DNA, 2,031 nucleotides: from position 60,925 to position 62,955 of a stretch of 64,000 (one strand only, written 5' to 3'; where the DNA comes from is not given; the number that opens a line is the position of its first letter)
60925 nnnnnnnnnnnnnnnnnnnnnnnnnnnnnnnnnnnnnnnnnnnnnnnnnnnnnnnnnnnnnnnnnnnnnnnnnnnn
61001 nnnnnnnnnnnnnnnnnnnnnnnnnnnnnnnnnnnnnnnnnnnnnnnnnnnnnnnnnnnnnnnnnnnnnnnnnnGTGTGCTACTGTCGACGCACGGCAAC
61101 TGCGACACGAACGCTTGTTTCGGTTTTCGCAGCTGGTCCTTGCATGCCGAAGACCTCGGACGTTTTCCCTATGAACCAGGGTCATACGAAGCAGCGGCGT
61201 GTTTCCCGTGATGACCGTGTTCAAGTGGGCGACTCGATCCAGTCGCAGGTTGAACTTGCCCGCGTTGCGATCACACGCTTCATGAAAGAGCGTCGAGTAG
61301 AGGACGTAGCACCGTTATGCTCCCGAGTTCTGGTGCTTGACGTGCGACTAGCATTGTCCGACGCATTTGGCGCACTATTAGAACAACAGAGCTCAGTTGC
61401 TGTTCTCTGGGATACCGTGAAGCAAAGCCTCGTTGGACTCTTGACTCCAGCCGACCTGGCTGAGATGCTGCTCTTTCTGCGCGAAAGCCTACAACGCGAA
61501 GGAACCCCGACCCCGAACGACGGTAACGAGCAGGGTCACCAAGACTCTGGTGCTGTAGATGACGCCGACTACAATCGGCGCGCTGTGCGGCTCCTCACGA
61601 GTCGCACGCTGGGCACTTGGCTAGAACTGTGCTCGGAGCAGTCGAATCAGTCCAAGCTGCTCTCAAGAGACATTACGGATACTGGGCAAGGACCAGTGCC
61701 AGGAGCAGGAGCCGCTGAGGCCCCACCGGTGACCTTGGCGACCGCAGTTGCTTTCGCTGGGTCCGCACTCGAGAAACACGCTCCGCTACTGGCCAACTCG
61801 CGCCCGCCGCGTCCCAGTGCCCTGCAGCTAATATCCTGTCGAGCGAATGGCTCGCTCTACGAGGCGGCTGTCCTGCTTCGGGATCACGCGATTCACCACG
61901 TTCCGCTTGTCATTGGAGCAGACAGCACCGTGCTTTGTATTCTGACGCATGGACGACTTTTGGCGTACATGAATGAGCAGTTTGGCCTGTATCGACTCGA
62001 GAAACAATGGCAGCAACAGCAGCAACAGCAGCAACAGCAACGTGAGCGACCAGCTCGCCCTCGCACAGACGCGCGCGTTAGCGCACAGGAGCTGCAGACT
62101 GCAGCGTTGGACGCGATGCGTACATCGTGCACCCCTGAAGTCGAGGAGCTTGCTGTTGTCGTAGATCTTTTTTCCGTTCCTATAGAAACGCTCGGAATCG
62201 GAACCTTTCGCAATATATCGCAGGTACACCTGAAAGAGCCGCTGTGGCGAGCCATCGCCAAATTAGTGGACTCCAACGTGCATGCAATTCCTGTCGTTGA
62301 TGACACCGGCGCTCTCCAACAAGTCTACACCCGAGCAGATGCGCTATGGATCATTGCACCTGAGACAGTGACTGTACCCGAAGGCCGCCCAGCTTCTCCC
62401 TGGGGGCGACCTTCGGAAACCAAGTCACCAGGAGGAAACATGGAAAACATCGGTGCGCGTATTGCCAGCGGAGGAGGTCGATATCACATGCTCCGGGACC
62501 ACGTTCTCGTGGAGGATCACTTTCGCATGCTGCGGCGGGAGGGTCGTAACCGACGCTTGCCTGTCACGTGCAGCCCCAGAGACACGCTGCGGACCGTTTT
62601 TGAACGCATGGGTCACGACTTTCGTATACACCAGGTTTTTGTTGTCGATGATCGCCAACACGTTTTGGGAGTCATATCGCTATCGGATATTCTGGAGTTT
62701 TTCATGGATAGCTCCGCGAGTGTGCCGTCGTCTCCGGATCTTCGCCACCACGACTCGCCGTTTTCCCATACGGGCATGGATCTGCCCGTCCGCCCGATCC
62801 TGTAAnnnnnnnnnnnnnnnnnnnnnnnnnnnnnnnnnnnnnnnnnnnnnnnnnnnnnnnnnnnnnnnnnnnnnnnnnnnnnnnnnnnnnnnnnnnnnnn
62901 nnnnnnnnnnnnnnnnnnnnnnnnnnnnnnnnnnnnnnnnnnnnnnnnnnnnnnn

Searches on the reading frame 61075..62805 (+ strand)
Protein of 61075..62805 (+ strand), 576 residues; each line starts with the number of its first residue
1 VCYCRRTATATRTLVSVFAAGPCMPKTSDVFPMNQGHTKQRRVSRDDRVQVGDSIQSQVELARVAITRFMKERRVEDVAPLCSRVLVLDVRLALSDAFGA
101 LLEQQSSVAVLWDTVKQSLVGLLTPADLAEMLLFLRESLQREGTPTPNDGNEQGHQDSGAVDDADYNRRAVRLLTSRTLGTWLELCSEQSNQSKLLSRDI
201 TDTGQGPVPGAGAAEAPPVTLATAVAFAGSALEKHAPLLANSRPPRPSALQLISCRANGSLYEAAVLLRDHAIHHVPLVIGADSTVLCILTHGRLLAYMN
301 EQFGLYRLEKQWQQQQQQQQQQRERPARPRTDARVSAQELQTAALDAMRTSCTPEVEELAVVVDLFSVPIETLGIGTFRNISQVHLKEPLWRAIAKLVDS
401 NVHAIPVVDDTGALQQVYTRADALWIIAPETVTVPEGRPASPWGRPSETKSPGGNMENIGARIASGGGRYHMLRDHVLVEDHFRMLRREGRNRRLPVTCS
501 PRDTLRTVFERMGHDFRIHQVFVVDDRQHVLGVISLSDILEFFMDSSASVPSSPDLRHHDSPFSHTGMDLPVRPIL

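Call 21: search_protein_families(library=pfam, proteins=[window:61075-62805:+], max_evalue=0.001)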
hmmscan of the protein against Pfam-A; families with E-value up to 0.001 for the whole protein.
window:61075-62805:+ (576 aa): 1 family
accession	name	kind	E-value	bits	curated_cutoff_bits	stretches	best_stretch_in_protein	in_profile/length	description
PF00571.33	CBS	-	5.2e-24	84.8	24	1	496-544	9-56/57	CBS domain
